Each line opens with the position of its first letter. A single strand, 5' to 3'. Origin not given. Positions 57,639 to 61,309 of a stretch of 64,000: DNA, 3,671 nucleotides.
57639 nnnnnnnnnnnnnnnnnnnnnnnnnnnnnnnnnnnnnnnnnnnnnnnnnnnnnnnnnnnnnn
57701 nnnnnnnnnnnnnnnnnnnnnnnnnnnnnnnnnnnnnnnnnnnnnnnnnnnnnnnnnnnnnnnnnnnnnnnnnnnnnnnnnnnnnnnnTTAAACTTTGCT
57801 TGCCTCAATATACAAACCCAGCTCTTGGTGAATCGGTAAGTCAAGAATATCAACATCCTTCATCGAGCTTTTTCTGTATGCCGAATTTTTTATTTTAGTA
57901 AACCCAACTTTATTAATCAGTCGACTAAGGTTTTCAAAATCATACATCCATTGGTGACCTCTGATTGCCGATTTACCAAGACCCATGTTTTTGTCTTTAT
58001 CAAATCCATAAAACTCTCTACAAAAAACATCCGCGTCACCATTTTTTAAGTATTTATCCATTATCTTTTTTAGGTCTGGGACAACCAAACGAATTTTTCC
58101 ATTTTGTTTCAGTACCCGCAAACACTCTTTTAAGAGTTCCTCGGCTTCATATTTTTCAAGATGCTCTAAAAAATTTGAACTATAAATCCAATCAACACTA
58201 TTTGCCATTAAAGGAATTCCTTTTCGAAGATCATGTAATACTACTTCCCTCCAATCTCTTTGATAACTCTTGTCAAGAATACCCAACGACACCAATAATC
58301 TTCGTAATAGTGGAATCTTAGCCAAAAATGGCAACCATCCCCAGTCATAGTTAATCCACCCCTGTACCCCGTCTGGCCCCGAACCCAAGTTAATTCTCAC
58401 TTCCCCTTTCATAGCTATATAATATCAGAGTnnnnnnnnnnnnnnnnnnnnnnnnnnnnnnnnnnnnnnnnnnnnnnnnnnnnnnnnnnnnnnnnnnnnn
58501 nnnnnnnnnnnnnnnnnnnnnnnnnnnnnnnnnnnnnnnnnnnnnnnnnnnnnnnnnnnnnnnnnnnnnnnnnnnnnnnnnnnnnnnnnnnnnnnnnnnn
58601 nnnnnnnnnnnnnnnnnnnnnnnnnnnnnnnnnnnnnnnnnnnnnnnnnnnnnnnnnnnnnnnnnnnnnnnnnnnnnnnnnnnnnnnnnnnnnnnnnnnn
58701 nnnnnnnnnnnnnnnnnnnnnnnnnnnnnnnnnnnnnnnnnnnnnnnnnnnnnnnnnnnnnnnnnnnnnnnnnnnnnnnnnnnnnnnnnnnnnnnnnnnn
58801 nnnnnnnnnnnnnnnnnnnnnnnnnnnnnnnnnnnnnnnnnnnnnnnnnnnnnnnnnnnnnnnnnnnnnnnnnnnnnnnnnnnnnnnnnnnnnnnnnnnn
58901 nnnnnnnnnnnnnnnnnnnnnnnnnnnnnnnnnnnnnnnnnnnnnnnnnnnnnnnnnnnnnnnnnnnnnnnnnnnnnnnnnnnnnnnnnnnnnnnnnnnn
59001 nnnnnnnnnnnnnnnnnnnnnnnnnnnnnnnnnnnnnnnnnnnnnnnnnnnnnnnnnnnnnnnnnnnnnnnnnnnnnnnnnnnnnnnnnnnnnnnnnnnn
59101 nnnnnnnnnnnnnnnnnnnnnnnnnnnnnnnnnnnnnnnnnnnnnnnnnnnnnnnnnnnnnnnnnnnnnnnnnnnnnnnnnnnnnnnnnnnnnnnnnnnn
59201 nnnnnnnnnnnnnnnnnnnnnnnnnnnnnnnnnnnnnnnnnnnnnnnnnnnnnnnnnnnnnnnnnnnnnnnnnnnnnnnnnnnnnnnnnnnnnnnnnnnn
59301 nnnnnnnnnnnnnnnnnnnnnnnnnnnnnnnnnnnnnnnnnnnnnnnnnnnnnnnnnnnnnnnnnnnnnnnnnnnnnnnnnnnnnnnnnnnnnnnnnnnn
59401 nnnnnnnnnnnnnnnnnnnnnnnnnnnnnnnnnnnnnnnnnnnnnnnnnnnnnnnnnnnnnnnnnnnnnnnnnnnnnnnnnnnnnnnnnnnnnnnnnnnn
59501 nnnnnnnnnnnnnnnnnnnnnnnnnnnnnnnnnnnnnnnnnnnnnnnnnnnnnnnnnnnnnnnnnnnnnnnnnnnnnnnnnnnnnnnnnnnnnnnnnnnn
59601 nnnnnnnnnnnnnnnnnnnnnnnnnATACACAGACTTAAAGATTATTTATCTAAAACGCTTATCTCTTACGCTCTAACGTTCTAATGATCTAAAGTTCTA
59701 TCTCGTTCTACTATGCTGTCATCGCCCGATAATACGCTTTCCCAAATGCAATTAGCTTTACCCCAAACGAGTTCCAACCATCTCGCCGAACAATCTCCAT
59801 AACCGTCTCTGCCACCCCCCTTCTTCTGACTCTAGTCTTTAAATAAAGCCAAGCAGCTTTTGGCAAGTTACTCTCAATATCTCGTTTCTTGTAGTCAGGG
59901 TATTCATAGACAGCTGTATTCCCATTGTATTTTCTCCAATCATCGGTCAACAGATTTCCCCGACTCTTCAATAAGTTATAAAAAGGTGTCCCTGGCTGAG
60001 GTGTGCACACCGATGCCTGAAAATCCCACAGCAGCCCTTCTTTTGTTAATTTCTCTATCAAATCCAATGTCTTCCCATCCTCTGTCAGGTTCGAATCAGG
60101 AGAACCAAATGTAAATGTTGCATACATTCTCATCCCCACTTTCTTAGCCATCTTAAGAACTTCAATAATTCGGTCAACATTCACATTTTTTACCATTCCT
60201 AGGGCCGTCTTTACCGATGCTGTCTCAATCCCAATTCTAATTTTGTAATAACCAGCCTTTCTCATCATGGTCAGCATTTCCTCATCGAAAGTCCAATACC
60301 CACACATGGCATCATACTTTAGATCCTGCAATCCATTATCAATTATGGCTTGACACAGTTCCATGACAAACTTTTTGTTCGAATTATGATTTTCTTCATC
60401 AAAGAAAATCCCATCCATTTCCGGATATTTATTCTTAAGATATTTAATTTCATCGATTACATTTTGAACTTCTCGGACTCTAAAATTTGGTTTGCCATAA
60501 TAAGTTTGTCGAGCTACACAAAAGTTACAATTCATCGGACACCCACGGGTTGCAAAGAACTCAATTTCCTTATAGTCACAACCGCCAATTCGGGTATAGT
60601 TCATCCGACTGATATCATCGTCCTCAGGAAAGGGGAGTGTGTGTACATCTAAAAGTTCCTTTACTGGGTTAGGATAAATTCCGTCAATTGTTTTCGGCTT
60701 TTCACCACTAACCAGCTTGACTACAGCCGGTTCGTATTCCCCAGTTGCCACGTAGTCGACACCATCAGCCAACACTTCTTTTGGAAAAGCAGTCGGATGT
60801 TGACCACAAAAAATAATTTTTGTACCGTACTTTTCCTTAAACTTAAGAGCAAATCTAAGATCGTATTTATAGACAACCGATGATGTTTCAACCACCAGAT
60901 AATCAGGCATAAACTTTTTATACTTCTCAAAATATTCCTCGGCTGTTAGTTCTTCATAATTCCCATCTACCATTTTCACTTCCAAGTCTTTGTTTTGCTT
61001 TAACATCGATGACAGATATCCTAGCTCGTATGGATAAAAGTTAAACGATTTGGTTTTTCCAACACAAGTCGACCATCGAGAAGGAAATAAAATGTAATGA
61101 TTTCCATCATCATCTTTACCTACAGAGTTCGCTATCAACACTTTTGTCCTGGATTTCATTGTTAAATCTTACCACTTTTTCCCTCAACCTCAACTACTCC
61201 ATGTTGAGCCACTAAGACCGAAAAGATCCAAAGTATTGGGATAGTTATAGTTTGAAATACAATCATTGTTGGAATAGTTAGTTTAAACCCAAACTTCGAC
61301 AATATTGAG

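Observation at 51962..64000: Four B12-binding radical SAM enzymes plus three methyltransferases inside the glycan locus; two have non-canonical Fe-S cysteine spacing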

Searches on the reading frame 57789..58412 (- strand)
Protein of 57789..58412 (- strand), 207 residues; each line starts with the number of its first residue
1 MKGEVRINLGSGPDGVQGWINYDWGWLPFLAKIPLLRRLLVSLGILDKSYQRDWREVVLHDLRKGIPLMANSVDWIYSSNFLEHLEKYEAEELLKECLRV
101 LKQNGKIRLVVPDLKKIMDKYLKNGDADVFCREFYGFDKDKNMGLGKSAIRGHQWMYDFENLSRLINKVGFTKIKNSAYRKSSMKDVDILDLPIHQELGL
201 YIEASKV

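Call 3: search_protein_families(library=pfam, proteins=[window:57789-58412:-], max_evalue=0.01)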
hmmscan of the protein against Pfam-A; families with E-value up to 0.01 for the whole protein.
window:57789-58412:- (207 aa): 5 families
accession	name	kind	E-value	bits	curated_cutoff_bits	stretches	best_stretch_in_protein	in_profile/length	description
PF08241.18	Methyltransf_11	-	5.1e-08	33.9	21.2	1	56-107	45-93/95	Methyltransferase domain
PF13649.12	Methyltransf_25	-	1.3e-05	26.2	27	1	56-105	49-97/97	Methyltransferase domain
PF08242.18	Methyltransf_12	-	0.001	20.2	30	1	62-107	56-98/98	Methyltransferase domain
PF13489.12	Methyltransf_23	-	0.0011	19.2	27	1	71-174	80-162/164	Methyltransferase domain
PF20922.3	Anamorsin_N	-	0.0061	16.7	27.1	0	70-109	49-87/163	Anamorsin, N-terminal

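Call 4: search_protein_families(library=ncbifam, proteins=[window:57789-58412:-], max_evalue=0.01)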
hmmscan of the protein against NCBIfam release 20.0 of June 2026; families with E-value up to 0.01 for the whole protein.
window:57789-58412:- (207 aa): 3 families
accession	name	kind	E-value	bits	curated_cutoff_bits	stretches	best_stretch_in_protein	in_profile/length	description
NF045649.1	2X_seleno_MduS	exception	0.0062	15.6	380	1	58-125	95-160/338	methyltransferase domain-containing selenoprotein MduS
NF043040.1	corrin_prot_MT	hypoth_equivalog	0.0073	15.8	180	0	69-108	107-146/216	corrinoid protein-associated methyltransferase CpaM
NF038099.1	AsSugarArsM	exception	0.0087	15.3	400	0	51-126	109-188/321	arsenosugar biosynthesis arsenite methyltransferase ArsM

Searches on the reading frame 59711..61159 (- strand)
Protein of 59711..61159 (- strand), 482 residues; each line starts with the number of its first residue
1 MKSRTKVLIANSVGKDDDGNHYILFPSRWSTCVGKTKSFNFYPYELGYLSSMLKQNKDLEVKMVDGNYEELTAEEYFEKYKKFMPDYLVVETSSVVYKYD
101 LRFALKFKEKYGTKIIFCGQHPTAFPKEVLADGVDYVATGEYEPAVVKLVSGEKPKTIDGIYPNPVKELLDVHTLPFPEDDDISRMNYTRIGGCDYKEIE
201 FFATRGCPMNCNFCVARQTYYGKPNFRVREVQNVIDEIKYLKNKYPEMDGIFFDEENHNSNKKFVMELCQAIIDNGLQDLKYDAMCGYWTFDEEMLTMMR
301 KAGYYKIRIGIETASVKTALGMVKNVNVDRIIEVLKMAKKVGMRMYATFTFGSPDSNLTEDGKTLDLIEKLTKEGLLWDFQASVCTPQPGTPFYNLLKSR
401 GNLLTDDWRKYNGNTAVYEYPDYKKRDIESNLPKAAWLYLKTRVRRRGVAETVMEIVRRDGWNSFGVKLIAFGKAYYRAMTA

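Call 3: search_protein_families(library=pfam, proteins=[window:59711-61159:-], max_evalue=0.01)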
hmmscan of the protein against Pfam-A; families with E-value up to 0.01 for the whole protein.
window:59711-61159:- (482 aa): 3 families
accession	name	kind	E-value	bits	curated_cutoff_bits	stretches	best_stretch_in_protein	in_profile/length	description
PF04055.27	Radical_SAM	-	2.4e-15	57.6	29.5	1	204-360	4-158/166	Radical SAM superfamily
PF02310.24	B12-binding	-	9.7e-07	29.1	32.1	1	39-149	10-120/121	B12 binding domain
PF00682.25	HMGL-like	-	0.003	17.4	29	1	267-375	53-155/260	HMGL-like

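Call 4: search_protein_families(library=ncbifam, proteins=[window:59711-61159:-], max_evalue=0.01)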
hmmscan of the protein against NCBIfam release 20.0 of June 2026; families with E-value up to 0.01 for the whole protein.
window:59711-61159:- (482 aa): 24 families
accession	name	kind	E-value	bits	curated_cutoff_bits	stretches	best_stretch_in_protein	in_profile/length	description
TIGR03471.1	HpnJ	equivalog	1e-41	143.4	577.6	1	36-458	28-448/472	hopanoid biosynthesis associated radical SAM protein HpnJ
TIGR02026.1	BchE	equivalog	3.3e-30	105.4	481.35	1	38-419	17-407/497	magnesium-protoporphyrin IX monomethyl ester anaerobic oxidative cyclase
NF050148.1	rSAM_ApyD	equivalog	1.1e-24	86.8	750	1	194-439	197-432/645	RiPP biosynthesis radical SAM protein ApyD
TIGR04072.2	rSAM_ladder_B12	equivalog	9.2e-21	74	360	1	105-373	91-351/443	lipid biosynthesis B12-binding/radical SAM protein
TIGR04295.1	B12_rSAM_oligo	hypoth_equivalog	5.9e-20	71.3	400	1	41-395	23-382/422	TIGR04295 family B12-binding domain-containing radical SAM protein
TIGR04013.1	B12_SAM_MJ_1487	hypoth_equivalog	2.1e-18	66.4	251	2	104-243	62-194/382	TIGR04013 family B12-binding domain/radical SAM domain-containing protein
NF038361.1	rSAM_Sden_1168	equivalog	7.3e-18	64.4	575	1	58-371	113-451/560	Sden_1168 family B12-binding radical SAM P-methyltransferase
TIGR04367.1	HpnR_B12_rSAM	equivalog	1.1e-16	60.5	650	1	56-417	34-391/490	hopanoid C-3 methylase HpnR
TIGR04014.1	B12_SAM_MJ_0865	equivalog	4.7e-15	55.3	360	1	110-396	66-357/434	methyl-coenzyme M reductase glutamine C-methyltransferase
NF033070.1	rSAM_AprD4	equivalog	8.5e-13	48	500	1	200-419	198-411/456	AprD4 family radical SAM diol-dehydratase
TIGR04479.1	bcpD_PhpK_rSAM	subfamily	2e-12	46.3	600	1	198-382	241-418/504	PhpK family radical SAM P-methyltransferase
NF045585.1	rSAM_slr0320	equivalog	2.2e-11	42.9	775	1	202-345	239-381/511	photosystem II high light acclimation radical SAM protein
TIGR04385.1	B12_rSAM_cofa1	equivalog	3.5e-11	43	450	1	41-370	18-363/438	B12 lower ligand biosynthesis radical SAM protein BzaD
NF040542.1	rSAM_RCCLKC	equivalog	9.9e-11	41.4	450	1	203-357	185-336/423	arsinothricin biosynthesis radical SAM protein ArsL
TIGR03975.1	rSAM_ocin_1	subfamily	1.6e-08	33.6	281.85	1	134-371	182-430/606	RiPP maturation radical SAM C-methyltransferase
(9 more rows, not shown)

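Call 12: search_solved_structures(query=window:59711-61159:-, max_evalue=0.01)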
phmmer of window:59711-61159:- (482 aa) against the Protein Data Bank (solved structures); distinct sequences matched with E-value up to 0.01: 3.
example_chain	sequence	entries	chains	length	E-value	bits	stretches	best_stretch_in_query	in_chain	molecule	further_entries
6fd2_B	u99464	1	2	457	1.9e-09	40.3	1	203-417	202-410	Putative apramycin biosynthetic oxidoreductase 4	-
4q37_A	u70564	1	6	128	3.2e-08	36.3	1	76-161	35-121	Radical SAM protein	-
9ccb_A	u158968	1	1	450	4e-07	32.6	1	202-396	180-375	Radical SAM core domain-containing protein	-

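Call 27: find_encoding_contigs(protein=window:59711-61159:-, flank=10000, max_places=4)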
Protein window:59711-61159:- (482 aa): no gene with exactly this product is on record in the collection.

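Call 78: search_protein_representatives(protein=window:59711-61159:-)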
Query: 482 residues. Proteins with E-value up to 0.001 (for the whole library): 31521; up to 1e-10: 14723; up to 1e-30: 383. The best 150 are listed.
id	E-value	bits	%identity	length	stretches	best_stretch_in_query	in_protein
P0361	2.9e-142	491.5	50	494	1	5-465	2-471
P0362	1.2e-138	479.7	49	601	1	6-445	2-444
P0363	1.7e-127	442.8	45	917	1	6-470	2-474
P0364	1.1e-120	420.4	45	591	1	6-435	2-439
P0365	2.4e-118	412.7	53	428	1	6-382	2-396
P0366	9.0e-114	397.6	45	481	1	2-432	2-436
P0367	3.7e-113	395.5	43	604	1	6-429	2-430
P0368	1.4e-109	383.7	43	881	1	6-432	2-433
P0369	5.5e-103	362.0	42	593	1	6-450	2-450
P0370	7.5e-103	361.6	43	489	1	6-430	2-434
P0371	4.3e-100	352.5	47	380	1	119-464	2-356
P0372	6.8e-99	348.5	42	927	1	39-430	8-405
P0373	1.1e-96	341.2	41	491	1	6-405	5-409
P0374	2.6e-96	340.0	44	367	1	8-366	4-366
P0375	6.0e-96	338.8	39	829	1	6-435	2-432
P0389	6.0e-60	220.1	30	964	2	27-417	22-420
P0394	1.4e-57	212.3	28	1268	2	5-416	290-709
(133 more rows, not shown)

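Call 79: search_protein_families(library=pfam, proteins=[P0362, P0363, P0364, P0367, P0368, P0369, P0372, P0375, P0389, P0394], max_evalue=0.0001)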
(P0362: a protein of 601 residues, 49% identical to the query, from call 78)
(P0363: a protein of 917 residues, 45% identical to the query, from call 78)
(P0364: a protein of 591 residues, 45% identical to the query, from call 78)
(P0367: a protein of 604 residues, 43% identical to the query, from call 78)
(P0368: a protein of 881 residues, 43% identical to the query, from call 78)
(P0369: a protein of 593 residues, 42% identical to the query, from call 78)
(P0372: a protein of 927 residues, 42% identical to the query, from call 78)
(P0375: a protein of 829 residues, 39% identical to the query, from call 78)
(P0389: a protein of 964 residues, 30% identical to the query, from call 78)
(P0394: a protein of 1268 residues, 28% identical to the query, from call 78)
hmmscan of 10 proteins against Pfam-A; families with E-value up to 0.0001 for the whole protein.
P0362 (601 aa): 2 families
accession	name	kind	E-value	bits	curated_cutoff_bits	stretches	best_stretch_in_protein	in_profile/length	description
PF04055.27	Radical_SAM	-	4.9e-13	50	29.5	1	201-367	4-166/166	Radical SAM superfamily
PF02310.24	B12-binding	-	1.6e-12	47.7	32.1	1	37-142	12-118/121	B12 binding domain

P0363 (917 aa): 7 families
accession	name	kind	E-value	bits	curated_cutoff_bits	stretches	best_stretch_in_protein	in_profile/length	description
PF00534.26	Glycos_transf_1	-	1.5e-32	112.9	26.4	1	731-893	6-170/172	Glycosyl transferases group 1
PF13692.12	Glyco_trans_1_4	-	7e-25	88.4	27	1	739-881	2-142/142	Glycosyl transferases group 1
PF13439.12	Glyco_transf_4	-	2.7e-15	57.3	28.5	1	520-720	1-169/170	Glycosyltransferase Family 4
PF04055.27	Radical_SAM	-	1.2e-14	55.2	29.5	1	202-358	3-157/166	Radical SAM superfamily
PF13579.12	Glyco_trans_4_4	-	3.8e-13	50.5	29.7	1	521-714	1-156/158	Glycosyl transferase 4-like domain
PF02310.24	B12-binding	-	1.2e-11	44.9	32.1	1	40-146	14-120/121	B12 binding domain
PF13524.12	Glyco_trans_1_2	-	6e-05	23.5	25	0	763-908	8-141/144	Glycosyl transferase-like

P0364 (591 aa): 2 families
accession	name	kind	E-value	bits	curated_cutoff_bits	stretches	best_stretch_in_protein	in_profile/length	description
PF04055.27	Radical_SAM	-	7.7e-17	62.4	29.5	1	206-353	4-147/166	Radical SAM superfamily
PF02310.24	B12-binding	-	3.5e-11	43.4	32.1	1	45-151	14-120/121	B12 binding domain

P0367 (604 aa): 8 families
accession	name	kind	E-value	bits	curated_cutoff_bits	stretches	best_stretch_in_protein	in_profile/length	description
PF04055.27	Radical_SAM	-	2.7e-18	67.2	29.5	1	204-359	4-157/166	Radical SAM superfamily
PF02310.24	B12-binding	-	1.2e-09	38.5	32.1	1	36-146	11-120/121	B12 binding domain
PF13428.12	TPR_14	-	9.3e-07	29.4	23.5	0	547-587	3-43/44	Tetratricopeptide repeat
PF07719.23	TPR_2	-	1e-06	28.8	27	0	545-578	1-34/34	Tetratricopeptide repeat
PF00515.34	TPR_1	-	2e-05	24.6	27.8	0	547-578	3-34/34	Tetratricopeptide repeat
PF13432.12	TPR_16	-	6.2e-05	23.8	32.7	0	509-569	2-55/65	Tetratricopeptide repeat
PF13174.12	TPR_6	-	6.6e-05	23.7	26.3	0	479-502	9-32/33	Tetratricopeptide repeat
PF14559.12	TPR_19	-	9.6e-05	23.1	25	0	482-527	3-48/68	Tetratricopeptide repeat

P0368 (881 aa): 16 families
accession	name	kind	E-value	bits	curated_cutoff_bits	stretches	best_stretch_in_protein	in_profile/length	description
PF13649.12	Methyltransf_25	-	1.1e-20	74.6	27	1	664-757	1-97/97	Methyltransferase domain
PF13489.12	Methyltransf_23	-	2.5e-18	66.8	27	1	658-774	20-128/164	Methyltransferase domain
PF08241.18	Methyltransf_11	-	4.4e-18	66.2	21.2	1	665-760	1-94/95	Methyltransferase domain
PF08242.18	Methyltransf_12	-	1e-16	61.9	30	1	665-759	1-98/98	Methyltransferase domain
PF04055.27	Radical_SAM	-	2.8e-16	60.6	29.5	1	204-352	4-150/166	Radical SAM superfamily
PF13847.12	Methyltransf_31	-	3.3e-16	59.7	27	1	663-765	6-113/145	Methyltransferase domain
PF07719.23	TPR_2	-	2.9e-09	36.8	27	0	546-578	2-34/34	Tetratricopeptide repeat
PF02310.24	B12-binding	-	2.8e-08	34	32.1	1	55-146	28-120/121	B12 binding domain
PF05175.20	MTS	-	3.3e-08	33.8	23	1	660-761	31-138/170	Methyltransferase small domain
PF13428.12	TPR_14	-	1.9e-07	31.5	23.5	0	505-546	2-43/44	Tetratricopeptide repeat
PF13424.12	TPR_12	-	2.1e-07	31.5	30.1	1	504-572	3-72/77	Tetratricopeptide repeat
PF13181.12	TPR_8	-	5.3e-07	29.7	25.7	0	505-534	2-31/34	Tetratricopeptide repeat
PF05401.17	NodS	-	9.1e-07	29.4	24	1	660-750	43-130/201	Nodulation protein S (NodS)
PF13371.12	TPR_9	-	3.9e-06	27.2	35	0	481-535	6-60/73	Tetratricopeptide repeat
PF13578.12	Methyltransf_24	-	7.4e-05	24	26.3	0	665-760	1-101/105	Methyltransferase domain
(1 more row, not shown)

P0369 (593 aa): 2 families
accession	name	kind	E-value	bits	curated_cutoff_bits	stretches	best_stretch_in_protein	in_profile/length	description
PF04055.27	Radical_SAM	-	2.1e-12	47.9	29.5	1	199-364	3-164/166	Radical SAM superfamily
PF02310.24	B12-binding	-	1.8e-06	28.2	32.1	1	35-138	9-113/121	B12 binding domain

P0372 (927 aa): 6 families
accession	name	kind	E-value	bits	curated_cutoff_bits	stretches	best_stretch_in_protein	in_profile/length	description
PF00535.33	Glycos_transf_2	-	1.6e-25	90.4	23.3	1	627-782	1-164/168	Glycosyl transferase family 2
PF04055.27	Radical_SAM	-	4.6e-16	59.9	29.5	1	176-326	3-150/166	Radical SAM superfamily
PF07719.23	TPR_2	-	4.5e-07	29.9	27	0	521-552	3-34/34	Tetratricopeptide repeat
PF13641.12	Glyco_tranf_2_3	-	1e-06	29.4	27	1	624-828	1-219/230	Glycosyltransferase like family 2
PF00515.34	TPR_1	-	8.7e-06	25.8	27.8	0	521-552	3-34/34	Tetratricopeptide repeat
PF13428.12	TPR_14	-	3.5e-05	24.5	23.5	0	522-561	4-43/44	Tetratricopeptide repeat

P0375 (829 aa): 6 families
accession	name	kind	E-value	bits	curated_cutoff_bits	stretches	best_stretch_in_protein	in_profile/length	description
PF00535.33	Glycos_transf_2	-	6.3e-30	104.7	23.3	1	534-643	1-108/168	Glycosyl transferase family 2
PF13641.12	Glyco_tranf_2_3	-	2.1e-21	77.5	27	1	530-758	1-217/230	Glycosyltransferase like family 2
PF04055.27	Radical_SAM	-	3.1e-11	44.2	29.5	1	200-356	3-157/166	Radical SAM superfamily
PF13632.12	Glyco_trans_2_3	-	4.6e-09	36.8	27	1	616-776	1-142/198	Glycosyl transferase family group 2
PF02310.24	B12-binding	-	2.4e-06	27.8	32.1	1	38-144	12-118/121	B12 binding domain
PF10111.15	Glyco_tranf_2_2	-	6.6e-06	26.3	27.3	1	545-641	14-109/276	Glycosyltransferase like family 2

P0389 (964 aa): 3 families
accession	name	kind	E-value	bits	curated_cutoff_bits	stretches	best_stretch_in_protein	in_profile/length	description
PF04055.27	Radical_SAM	-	7.4e-39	134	29.5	2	714-874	4-166/166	Radical SAM superfamily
PF02310.24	B12-binding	-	3.7e-15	56.3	32.1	2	39-146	14-120/121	B12 binding domain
PF19864.5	Radical_SAM_N2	-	2.3e-06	27.6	29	0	609-660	80-129/151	Radical SAM proteins, N-terminal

P0394 (1268 aa): 3 families
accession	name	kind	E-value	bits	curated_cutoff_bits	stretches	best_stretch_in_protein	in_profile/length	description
PF04055.27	Radical_SAM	-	9.5e-39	133.7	29.5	2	500-665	2-166/166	Radical SAM superfamily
PF02310.24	B12-binding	-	5.1e-12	46.1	32.1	0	884-966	38-120/121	B12 binding domain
PF19864.5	Radical_SAM_N2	-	1.1e-06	28.6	29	0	924-975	82-130/151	Radical SAM proteins, N-terminal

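Call 85: search_protein_families(library=pfam, alignment_id=A8, max_evalue=0.00001)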
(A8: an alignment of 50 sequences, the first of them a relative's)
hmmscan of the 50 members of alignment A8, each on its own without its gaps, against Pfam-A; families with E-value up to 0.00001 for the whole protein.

A. member 1, P0362 (601 aa): 2 families
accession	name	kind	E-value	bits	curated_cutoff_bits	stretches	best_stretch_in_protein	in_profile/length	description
PF04055.27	Radical_SAM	-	4.9e-13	50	29.5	1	201-367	4-166/166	Radical SAM superfamily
PF02310.24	B12-binding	-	1.6e-12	47.7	32.1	1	37-142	12-118/121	B12 binding domain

B. families by the number of members that match (of 50 scanned): 34 families (the first 25 are shown)
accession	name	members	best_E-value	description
PF04055.27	Radical_SAM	50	3.2e-77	Radical SAM superfamily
PF02310.24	B12-binding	41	9e-47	B12 binding domain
PF00535.33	Glycos_transf_2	13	1.4e-64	Glycosyl transferase family 2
PF13641.12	Glyco_tranf_2_3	13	1.3e-29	Glycosyltransferase like family 2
PF10111.15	Glyco_tranf_2_2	10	1.9e-16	Glycosyltransferase like family 2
PF13632.12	Glyco_trans_2_3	10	3.1e-11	Glycosyl transferase family group 2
PF13186.11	SPASM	7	1.2e-22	Iron-sulfur cluster-binding domain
PF00534.26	Glycos_transf_1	5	1.5e-32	Glycosyl transferases group 1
PF13692.12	Glyco_trans_1_4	5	1.3e-28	Glycosyl transferases group 1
PF13524.12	Glyco_trans_1_2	5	4.2e-24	Glycosyl transferase-like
PF19864.5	Radical_SAM_N2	5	1.8e-15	Radical SAM proteins, N-terminal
PF13649.12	Methyltransf_25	3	1.1e-20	Methyltransferase domain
PF08241.18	Methyltransf_11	3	4.9e-20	Methyltransferase domain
PF13489.12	Methyltransf_23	3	1.3e-19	Methyltransferase domain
PF08242.18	Methyltransf_12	3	1e-16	Methyltransferase domain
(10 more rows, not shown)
